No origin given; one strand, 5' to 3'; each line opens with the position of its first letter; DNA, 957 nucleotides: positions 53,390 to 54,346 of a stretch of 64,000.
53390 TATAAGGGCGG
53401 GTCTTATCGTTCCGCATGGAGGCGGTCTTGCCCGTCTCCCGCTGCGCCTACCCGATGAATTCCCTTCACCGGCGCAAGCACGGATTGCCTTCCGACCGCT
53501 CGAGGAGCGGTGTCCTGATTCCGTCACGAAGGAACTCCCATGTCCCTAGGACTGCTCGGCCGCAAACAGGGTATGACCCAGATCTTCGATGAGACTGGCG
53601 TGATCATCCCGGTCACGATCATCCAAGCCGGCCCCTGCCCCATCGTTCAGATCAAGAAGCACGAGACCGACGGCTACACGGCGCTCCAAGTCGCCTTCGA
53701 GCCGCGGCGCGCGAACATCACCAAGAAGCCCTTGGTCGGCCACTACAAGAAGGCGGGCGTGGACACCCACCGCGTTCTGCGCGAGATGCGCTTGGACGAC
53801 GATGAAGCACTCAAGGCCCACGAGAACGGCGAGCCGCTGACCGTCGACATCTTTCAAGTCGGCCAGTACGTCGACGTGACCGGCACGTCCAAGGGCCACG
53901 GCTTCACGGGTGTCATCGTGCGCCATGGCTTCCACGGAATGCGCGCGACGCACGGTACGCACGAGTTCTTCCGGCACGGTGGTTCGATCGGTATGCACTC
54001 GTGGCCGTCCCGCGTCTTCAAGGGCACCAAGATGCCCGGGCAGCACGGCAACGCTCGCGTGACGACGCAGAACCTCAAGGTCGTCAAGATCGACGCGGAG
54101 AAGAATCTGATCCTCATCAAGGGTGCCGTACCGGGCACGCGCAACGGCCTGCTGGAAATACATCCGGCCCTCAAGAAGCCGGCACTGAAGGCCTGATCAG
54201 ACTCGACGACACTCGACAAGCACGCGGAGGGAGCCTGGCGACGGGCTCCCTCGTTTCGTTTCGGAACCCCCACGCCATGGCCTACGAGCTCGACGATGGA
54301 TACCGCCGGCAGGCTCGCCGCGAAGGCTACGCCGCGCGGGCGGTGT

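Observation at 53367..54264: Ribosomal protein L3 gene as an isolated unit with its own strong promoter, ~140-nt leader and terminator, outside any S10-operon context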

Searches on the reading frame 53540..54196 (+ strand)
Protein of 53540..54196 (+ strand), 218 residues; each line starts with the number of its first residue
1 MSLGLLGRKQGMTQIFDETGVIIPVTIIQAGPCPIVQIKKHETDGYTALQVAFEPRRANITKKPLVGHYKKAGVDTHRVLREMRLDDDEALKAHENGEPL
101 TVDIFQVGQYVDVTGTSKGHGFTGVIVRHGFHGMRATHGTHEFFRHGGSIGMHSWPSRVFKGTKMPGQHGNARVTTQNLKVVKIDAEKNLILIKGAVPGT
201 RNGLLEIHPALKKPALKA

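Call 6: search_protein_families(library=pfam, proteins=[window:53540-54196:+])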
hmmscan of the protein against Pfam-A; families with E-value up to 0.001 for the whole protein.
window:53540-54196:+ (218 aa): 1 family
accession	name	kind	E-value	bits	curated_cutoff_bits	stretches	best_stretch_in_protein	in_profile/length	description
PF00297.29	Ribosomal_L3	-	9.4e-18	64.8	22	1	98-187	205-291/369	Ribosomal protein L3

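Call 7: search_protein_families(library=ncbifam, proteins=[window:53540-54196:+])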
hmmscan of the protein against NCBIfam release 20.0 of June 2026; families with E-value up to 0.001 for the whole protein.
window:53540-54196:+ (218 aa): 3 families
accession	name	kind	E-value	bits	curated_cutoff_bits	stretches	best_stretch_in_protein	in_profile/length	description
TIGR03625.1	L3_bact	equivalog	7.2e-81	270.8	142.9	1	4-207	1-201/202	50S ribosomal protein L3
TIGR03626.1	L3_arch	equivalog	6e-18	64.8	308.7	1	102-195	186-278/331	50S ribosomal protein L3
NF003261.0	PRK04231.1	equivalog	2.6e-16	59.3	341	1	102-195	194-286/342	50S ribosomal protein L3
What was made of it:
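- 53540..54196 (+): rplC, ribosomal protein uL3, 218 aa. TIGR03625 270.8 bits against a cutoff of 142.9 (call 7).
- On Bacterial ribosomal protein uL3 (TIGR03625 / PF00297): 270.8 bits against a cutoff of 142.9, covering residues 4-207 of 218 (call 7).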

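Call 8: find_homologous_proteins(query=window:53540-54196:+)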
Query window:53540-54196:+ (218 aa): 7996 proteins with E <= 0.001 among 8000 candidates; the best 120 are listed.
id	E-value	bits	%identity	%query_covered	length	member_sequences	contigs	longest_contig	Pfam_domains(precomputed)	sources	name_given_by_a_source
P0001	3.5e-143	493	100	100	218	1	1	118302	PF00297.29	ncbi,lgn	-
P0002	7.6e-109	380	78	99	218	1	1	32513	PF00297.29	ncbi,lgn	ncbi:MAG: 50S ribosomal protein L3 [Planctomycetota bacterium]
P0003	4.6e-77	276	59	95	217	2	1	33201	PF00297.29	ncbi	ncbi:MAG: 50S ribosomal protein L3 [Candidatus Eisenbacteria bacterium]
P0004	4.6e-75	270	60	98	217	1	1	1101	PF00297.29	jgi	jgi:large subunit ribosomal protein L3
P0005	2.8e-74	267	60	95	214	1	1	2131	PF00297.29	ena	-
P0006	3.0e-74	267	59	98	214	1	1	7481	PF00297.29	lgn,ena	-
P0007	5.7e-74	266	56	97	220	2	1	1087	PF00297.29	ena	-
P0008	9.8e-74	265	57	94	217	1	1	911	PF00297.29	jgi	jgi:large subunit ribosomal protein L3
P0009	1.6e-73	265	59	95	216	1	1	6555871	PF00297.29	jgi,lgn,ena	jgi:large subunit ribosomal protein L3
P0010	3.0e-73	264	58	98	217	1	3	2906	PF00297.29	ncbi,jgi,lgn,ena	-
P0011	3.0e-73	264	59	97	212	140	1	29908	PF00297.29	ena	-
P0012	3.8e-73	264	56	95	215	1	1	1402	PF00297.29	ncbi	-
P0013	4.0e-73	264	56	98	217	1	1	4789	PF00297.29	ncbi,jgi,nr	ncbi:MAG TPA: 50S ribosomal protein L3 [Deltaproteobacteria bacterium]|nr:50S ribosomal protein L3 [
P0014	4.5e-73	263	58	95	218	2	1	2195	PF00297.29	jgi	jgi:large subunit ribosomal protein L3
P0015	5.3e-73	263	57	98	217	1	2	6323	PF00297.29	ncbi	-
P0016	1.2e-72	262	57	95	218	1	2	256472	PF00297.29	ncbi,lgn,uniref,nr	ncbi:50S ribosomal protein L3 [candidate division KSB3 bacterium]|uniref:Large ribosomal subunit pro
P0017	1.2e-72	262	57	94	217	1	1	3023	PF00297.29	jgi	jgi:large subunit ribosomal protein L3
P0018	2.5e-72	261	54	97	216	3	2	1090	PF00297.29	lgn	-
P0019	2.7e-72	261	55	94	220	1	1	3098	PF00297.29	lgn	-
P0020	2.7e-72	261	54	97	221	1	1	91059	PF00297.29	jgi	-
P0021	4.7e-72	260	57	98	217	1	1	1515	PF00297.29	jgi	jgi:large subunit ribosomal protein L3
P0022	5.0e-72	260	57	97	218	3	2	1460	PF00297.29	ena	-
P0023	6.1e-72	260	58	94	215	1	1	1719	PF00297.29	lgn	-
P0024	6.6e-72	260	56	94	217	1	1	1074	PF00297.29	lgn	-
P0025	7.0e-72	259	56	97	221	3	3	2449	PF00297.29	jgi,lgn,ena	-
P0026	9.0e-72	259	57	94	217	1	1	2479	PF00297.29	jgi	jgi:large subunit ribosomal protein L3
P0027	9.5e-72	259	53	100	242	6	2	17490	PF00297.29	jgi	jgi:large subunit ribosomal protein L3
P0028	1.3e-71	259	55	95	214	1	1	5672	PF00297.29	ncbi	-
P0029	1.3e-71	259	56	96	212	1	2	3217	PF00297.29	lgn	-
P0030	1.6e-71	258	55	99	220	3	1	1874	PF00297.29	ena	-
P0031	1.8e-71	258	58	97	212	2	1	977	PF00297.29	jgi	jgi:large subunit ribosomal protein L3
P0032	1.8e-71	258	56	96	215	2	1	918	PF00297.29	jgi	-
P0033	2.2e-71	258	54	98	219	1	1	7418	PF00297.29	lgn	-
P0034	2.5e-71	258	54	100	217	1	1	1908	PF00297.29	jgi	-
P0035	3.1e-71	257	55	96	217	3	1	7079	PF00297.29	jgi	jgi:large subunit ribosomal protein L3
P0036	3.1e-71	257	56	98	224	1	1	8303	PF00297.29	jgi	jgi:large subunit ribosomal protein L3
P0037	3.2e-71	257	58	97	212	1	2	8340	PF00297.29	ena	-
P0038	4.1e-71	257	55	99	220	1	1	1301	PF00297.29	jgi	jgi:large subunit ribosomal protein L3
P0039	4.3e-71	257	56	96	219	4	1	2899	PF00297.29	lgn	-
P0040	5.9e-71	256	56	99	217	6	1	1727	PF00297.29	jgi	jgi:large subunit ribosomal protein L3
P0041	6.9e-71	256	57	98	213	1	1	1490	PF00297.29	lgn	-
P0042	9.4e-71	256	56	97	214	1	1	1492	PF00297.29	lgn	-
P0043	9.7e-71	256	57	96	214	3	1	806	PF00297.29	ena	-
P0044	9.8e-71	256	55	95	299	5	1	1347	PF00297.29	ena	-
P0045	9.9e-71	256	57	93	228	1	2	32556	PF00297.29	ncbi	-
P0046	1.2e-70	255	54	98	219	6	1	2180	PF00297.29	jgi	-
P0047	1.3e-70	255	56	96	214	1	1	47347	PF00297.29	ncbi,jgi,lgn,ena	-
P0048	1.3e-70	255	55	97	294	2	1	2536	PF00297.29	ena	-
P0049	1.7e-70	255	56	97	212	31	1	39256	PF00297.29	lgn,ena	-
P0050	1.7e-70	255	54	98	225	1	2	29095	PF00297.29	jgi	jgi:large subunit ribosomal protein L3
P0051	1.9e-70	255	55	94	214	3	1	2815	PF00297.29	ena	-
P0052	2.0e-70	255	53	99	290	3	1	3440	PF00297.29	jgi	-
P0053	2.4e-70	254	55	97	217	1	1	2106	PF00297.29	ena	-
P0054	2.5e-70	254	55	97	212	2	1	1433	PF00297.29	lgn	-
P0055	2.8e-70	254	54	99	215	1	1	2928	PF00297.29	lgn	-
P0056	2.9e-70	254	53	99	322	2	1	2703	PF00297.29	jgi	jgi:large subunit ribosomal protein L3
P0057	3.0e-70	254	55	97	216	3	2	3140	PF00297.29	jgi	-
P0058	4.6e-70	253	56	96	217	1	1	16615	PF00297.29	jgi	jgi:large subunit ribosomal protein L3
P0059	5.2e-70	253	56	94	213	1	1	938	PF00297.29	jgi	jgi:large subunit ribosomal protein L3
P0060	5.8e-70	253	57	98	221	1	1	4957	PF00297.29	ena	-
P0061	9.5e-70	252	56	96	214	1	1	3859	PF00297.29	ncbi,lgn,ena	-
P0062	9.5e-70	252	56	96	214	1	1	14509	PF00297.29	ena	-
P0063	1.0e-69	252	52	98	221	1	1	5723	PF00297.29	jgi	jgi:large subunit ribosomal protein L3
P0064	1.2e-69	252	55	97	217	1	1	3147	PF00297.29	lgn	-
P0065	1.3e-69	252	54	98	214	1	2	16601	PF00297.29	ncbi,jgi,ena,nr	ncbi:MAG: 50S ribosomal protein L3 [Deltaproteobacteria bacterium RBG_13_53_10]|nr:MAG: 50S ribosoma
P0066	1.3e-69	252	57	98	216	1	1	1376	PF00297.29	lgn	-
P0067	1.3e-69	252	55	98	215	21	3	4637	PF00297.29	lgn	-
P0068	1.4e-69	252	54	98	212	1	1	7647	PF00297.29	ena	-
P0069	1.4e-69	252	56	98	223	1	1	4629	PF00297.29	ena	-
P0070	1.4e-69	252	55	98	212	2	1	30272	PF00297.29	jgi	-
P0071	1.5e-69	252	55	97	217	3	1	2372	PF00297.29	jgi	-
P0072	1.8e-69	252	55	98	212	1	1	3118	PF00297.29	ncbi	-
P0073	1.9e-69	251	53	97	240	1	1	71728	PF00297.29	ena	-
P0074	2.0e-69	251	52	99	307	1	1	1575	PF00297.29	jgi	-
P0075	2.2e-69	251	53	97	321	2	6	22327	PF00297.29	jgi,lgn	jgi:large subunit ribosomal protein L3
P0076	2.2e-69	251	55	97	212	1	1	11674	PF00297.29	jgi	-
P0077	2.2e-69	251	57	97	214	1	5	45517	PF00297.29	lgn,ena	-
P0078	2.3e-69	251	56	92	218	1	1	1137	PF00297.29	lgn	-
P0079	2.4e-69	251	58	98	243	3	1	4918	PF00297.29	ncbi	-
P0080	2.7e-69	251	56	96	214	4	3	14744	PF00297.29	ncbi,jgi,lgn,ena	-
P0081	2.8e-69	251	54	98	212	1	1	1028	PF00297.29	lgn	-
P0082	2.8e-69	251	56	97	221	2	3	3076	PF00297.29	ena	-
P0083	3.1e-69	251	54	98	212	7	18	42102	PF00297.29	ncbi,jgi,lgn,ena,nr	ncbi:50S ribosomal protein L3 [Candidatus Poribacteria bacterium]|jgi:large subunit ribosomal protei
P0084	3.2e-69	251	54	98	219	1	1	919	PF00297.29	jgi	jgi:large subunit ribosomal protein L3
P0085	3.2e-69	251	56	93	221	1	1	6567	PF00297.29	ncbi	-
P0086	3.6e-69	251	54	99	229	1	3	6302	PF00297.29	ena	-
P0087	4.2e-69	250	56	98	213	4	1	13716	PF00297.29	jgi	jgi:large subunit ribosomal protein L3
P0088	4.2e-69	250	54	95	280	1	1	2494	PF00297.29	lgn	-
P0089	4.3e-69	250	56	98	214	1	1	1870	PF00297.29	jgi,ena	-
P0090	4.4e-69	250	53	100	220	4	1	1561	PF00297.29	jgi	jgi:large subunit ribosomal protein L3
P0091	4.8e-69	250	54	98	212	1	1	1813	PF00297.29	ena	-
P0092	4.8e-69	250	54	98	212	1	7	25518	PF00297.29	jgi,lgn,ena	-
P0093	5.2e-69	250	55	94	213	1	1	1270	PF00297.29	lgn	-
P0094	5.6e-69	250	55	97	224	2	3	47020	PF00297.29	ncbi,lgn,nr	ncbi:MAG: 50S ribosomal protein L3 [Proteobacteria bacterium]|nr:50S ribosomal protein L3 [Pseudomon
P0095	5.9e-69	250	56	97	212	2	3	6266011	PF00297.29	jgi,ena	jgi:large subunit ribosomal protein L3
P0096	6.4e-69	250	55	97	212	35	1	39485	PF00297.29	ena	-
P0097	6.7e-69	250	55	97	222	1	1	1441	PF00297.29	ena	-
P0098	6.9e-69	250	56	96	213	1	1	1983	PF00297.29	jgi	-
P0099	7.1e-69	250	55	99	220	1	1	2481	PF00297.29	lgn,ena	-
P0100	7.4e-69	250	52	99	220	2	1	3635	PF00297.29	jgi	jgi:large subunit ribosomal protein L3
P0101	7.7e-69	249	58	98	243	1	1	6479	PF00297.29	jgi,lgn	jgi:large subunit ribosomal protein L3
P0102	9.7e-69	249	56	97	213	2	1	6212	PF00297.29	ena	-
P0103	1.0e-68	249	55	96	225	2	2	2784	PF00297.29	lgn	-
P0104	1.0e-68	249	52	97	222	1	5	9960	PF00297.29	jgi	jgi:large subunit ribosomal protein L3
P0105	1.1e-68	249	58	97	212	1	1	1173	PF00297.29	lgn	-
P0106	1.2e-68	249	52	96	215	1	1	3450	PF00297.29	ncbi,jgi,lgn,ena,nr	ncbi:50S ribosomal protein L3 [Candidatus Dependentiae bacterium]|nr:50S ribosomal protein L3 [Candi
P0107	1.3e-68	249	54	97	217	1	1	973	PF00297.29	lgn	-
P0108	1.3e-68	249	53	97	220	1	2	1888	PF00297.29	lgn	-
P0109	1.4e-68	249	54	95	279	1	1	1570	PF00297.29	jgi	jgi:large subunit ribosomal protein L3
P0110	2.2e-68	248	54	98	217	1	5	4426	PF00297.29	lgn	-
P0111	2.3e-68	248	52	98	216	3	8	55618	PF00297.29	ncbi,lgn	-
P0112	2.3e-68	248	56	97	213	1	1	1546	PF00297.29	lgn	-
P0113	2.4e-68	248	52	98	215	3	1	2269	PF00297.29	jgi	jgi:large subunit ribosomal protein L3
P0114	2.4e-68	248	53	97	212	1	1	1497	PF00297.29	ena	-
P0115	2.6e-68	248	53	95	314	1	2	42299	PF00297.29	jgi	jgi:large subunit ribosomal protein L3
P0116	2.9e-68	248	57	98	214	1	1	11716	PF00297.29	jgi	jgi:large subunit ribosomal protein L3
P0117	3.0e-68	248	53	95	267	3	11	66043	PF00297.29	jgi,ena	jgi:large subunit ribosomal protein L3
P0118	3.1e-68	248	53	97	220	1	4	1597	PF00297.29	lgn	-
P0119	3.1e-68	248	53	97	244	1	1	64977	PF00297.29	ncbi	-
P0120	3.2e-68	247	57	98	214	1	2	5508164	PF00297.29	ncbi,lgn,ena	-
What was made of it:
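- The rest of the genome was not visible, and only 64 kb of a 118-kb contig was available (call 8).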

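Call 9: find_encoding_contigs(protein=window:53540-54196:+, flank=10000, max_places=6)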
Protein window:53540-54196:+ (218 aa): 1 contig read that carries it; 1 place shown.
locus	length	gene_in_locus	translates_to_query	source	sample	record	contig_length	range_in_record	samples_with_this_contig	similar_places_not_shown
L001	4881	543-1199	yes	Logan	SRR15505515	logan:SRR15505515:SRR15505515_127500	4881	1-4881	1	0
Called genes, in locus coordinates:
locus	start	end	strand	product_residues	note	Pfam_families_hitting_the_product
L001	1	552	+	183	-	?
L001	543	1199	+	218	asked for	PF00297:Ribosomal_L3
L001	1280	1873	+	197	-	PF13489:Methyltransf_23 (weak), PF01728:FtsJ, PF13847:Methyltransf_31 (weak)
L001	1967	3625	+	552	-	PF13472:Lipase_GDSL_2 (faint), PF07719:TPR_2 (faint), PF13428:TPR_14 (faint), PF13414:TPR_11 (faint), PF13424:TPR_12 (faint), PF13432:TPR_16 (weak), PF14559:TPR_19 (weak), PF14559:TPR_19, +1 more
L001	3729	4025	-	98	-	PF00144:Beta-lactamase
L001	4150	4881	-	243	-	?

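Call 10: find_encoding_contigs(protein=P0002, flank=10000, max_places=4)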
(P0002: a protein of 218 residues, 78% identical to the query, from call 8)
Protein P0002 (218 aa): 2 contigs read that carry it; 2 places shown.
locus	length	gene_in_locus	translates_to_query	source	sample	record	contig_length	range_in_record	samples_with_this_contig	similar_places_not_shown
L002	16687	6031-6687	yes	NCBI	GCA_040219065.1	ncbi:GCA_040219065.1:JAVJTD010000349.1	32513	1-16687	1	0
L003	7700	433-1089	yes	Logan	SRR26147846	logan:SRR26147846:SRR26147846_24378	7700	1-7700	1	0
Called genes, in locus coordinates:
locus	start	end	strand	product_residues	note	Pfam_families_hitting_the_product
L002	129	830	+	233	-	-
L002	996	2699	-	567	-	PF13490:zf-HC2, PF03130:HEAT_PBS (faint), PF13646:HEAT_2 (weak)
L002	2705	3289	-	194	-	PF07638:Sigma70_ECF (weak), PF04542:Sigma70_r2, PF08281:Sigma70_r4_2, PF04545:Sigma70_r4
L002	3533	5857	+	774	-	PF01142:TruD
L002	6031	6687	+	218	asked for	PF00297:Ribosomal_L3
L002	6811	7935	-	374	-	PF01702:TGT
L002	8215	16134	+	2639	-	PF00515:TPR_1 (faint), PF07719:TPR_2 (faint), PF12895:ANAPC3 (faint), PF13174:TPR_6 (faint), PF13176:TPR_7 (faint), PF13181:TPR_8 (faint), PF13424:TPR_12 (weak), PF13432:TPR_16 (weak), +7 more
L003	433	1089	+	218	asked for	PF00297:Ribosomal_L3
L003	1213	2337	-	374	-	PF01702:TGT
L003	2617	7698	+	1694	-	?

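Call 11: find_related_loci(query=window:53540-54196:+, collection=genome_contigs, flank=6000)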
Query window:53540-54196:+ (218 aa) in genome_contigs; peptide patterns used: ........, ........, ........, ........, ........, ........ (x = any residue, [..] = any of these).
600 stretches matched a pattern (row limit reached: there are more); 369 encode a relative of the query (tblastn E <= 1e-3); the best 80 are kept; 80 distinct loci.
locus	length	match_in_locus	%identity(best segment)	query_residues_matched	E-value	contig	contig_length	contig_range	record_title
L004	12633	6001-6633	54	2-215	2e-75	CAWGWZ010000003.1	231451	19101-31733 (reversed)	MAG: uncultured delta proteobacterium isolate MFD04408.bin.3.38 genome assembly, contig: contig_12450, whole genome shot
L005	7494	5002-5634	53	2-215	4e-74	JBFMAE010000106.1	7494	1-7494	MAG: Thermodesulfobacteriota bacterium isolate MAG130 MAG130_106, whole genome shotgun sequence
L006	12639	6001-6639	54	1-214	1e-73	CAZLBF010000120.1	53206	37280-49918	MAG TPA_asm: uncultured Myxococcales bacterium isolate binchicken_co231_155 genome assembly, contig: k141_239639, whole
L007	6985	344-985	51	2-218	5e-73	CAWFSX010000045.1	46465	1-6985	MAG: uncultured delta proteobacterium isolate MFD00709.bin.2.41 genome assembly, contig: contig_22417, whole genome shot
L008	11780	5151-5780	53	2-213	1e-71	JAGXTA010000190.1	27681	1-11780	MAG: Deltaproteobacteria bacterium isolate CROMO_BS_46_3 c_000001130547, whole genome shotgun sequence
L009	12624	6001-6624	51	2-212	1e-71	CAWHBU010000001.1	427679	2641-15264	MAG: uncultured delta proteobacterium isolate MFD03726.bin.2.155 genome assembly, contig: contig_10343, whole genome sho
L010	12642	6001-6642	51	2-218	3e-71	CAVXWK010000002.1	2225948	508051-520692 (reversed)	MAG: uncultured delta proteobacterium isolate MFD04492.bin.2.7 genome assembly, contig: contig_9170, whole genome shotgu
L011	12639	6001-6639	55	1-214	4e-71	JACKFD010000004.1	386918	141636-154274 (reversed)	MAG: Spirochaetaceae bacterium isolate HK-STAS-MYXO-51 HK-STAS-MYXO-51_4, whole genome shotgun sequence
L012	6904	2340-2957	55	3-208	5e-71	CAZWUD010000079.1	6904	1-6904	MAG TPA_asm: uncultured Candidatus Cloacimonadota bacterium isolate binchicken_co157_90 genome assembly, contig: NODE_27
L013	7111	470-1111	51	2-218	6e-71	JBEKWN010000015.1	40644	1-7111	MAG: Thermodesulfobacteriota bacterium isolate SPRUCE 629 SPRUCE_629_15, whole genome shotgun sequence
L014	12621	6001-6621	55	4-212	1e-70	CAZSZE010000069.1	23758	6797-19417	MAG TPA_asm: uncultured Enterobacterales bacterium isolate SRP308112_co1_361 genome assembly, contig: NODE_3113_length_2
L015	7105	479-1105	50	2-213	1e-70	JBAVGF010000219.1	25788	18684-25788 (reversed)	MAG: Thermodesulfobacteriota bacterium isolate MFD06953_ilm_asm_bin13 k127_280314, whole genome shotgun sequence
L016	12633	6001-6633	54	4-216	3e-70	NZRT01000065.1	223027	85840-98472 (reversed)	MAG: Myxococcales bacterium isolate EAC29 24375, whole genome shotgun sequence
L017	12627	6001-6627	52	1-212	3e-69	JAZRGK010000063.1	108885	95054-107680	MAG: Candidatus Flemingiibacterium sp. isolate T1900045490_YK20190184.MAGScoT_cleanbin_000005 SGB_7379_k141_3688850, who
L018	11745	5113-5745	52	1-212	2e-69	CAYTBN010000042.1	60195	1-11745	MAG TPA_asm: uncultured Rickettsiales bacterium isolate SRP308112_co1_98 genome assembly, contig: NODE_431_length_60195_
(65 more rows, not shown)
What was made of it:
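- On S10 operon (rpsJ-rplC-rplD-rplW-rplB...): The genome_contigs scan was used up (call 11).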

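Call 35: find_encoding_contigs(protein=P0003, flank=6000, max_places=2)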
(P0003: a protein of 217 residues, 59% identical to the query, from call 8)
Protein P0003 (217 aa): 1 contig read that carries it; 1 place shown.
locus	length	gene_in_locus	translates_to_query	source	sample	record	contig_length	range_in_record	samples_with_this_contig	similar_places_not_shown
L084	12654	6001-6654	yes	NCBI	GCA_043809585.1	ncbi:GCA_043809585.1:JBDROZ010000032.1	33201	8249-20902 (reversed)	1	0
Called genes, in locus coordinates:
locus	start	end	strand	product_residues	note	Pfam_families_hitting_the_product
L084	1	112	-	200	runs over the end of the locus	-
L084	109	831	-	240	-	-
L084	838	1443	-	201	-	PF07638:Sigma70_ECF, PF04542:Sigma70_r2, PF08281:Sigma70_r4_2, PF04545:Sigma70_r4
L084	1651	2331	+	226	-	PF19027:DUF5752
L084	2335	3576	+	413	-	PF21269:TreT_GT1, PF20706:GT4-conflict, PF00534:Glycos_transf_1, PF13692:Glyco_trans_1_4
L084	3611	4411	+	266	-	PF02358:Trehalose_PPase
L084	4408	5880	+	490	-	PF00982:Glyco_transf_20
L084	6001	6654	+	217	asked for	PF00297:Ribosomal_L3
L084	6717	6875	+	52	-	PF19451:DUF5989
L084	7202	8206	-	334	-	PF00316:FBPase, PF18913:FBPase_C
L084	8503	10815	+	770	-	PF03772:Competence, PF00753:Lactamase_B, PF12706:Lactamase_B_2 (weak)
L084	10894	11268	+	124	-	PF02410:RsfS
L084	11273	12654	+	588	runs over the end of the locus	PF03485:Arg_tRNA_synt_N, PF00750:tRNA-synt_1d (weak), PF05746:DALR_1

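Call 36: find_encoding_contigs(protein=P0006, flank=6000, max_places=2)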
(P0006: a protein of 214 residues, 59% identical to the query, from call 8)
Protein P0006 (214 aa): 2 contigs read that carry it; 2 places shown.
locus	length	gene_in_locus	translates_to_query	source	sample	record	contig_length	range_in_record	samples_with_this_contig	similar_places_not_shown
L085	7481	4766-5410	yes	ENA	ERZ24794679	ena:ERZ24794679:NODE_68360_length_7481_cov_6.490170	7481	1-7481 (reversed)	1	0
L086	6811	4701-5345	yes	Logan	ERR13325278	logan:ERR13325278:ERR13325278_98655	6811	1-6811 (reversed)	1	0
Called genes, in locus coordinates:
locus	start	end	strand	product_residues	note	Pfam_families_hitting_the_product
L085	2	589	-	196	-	?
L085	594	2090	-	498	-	PF01875:Memo, PF01871:AMMECR1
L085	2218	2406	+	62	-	-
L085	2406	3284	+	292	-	PF00491:Arginase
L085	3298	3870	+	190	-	PF01862:PvlArgDC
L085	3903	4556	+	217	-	PF13489:Methyltransf_23, PF08241:Methyltransf_11 (weak), PF08242:Methyltransf_12 (weak)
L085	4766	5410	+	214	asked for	PF00297:Ribosomal_L3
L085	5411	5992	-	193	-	PF01728:FtsJ, PF13847:Methyltransf_31, PF13649:Methyltransf_25 (weak)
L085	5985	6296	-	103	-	-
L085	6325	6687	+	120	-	-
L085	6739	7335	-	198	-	PF01725:Ham1p_like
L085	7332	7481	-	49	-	?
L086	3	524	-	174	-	?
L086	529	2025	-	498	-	PF01875:Memo, PF01871:AMMECR1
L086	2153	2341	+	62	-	-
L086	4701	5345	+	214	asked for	PF00297:Ribosomal_L3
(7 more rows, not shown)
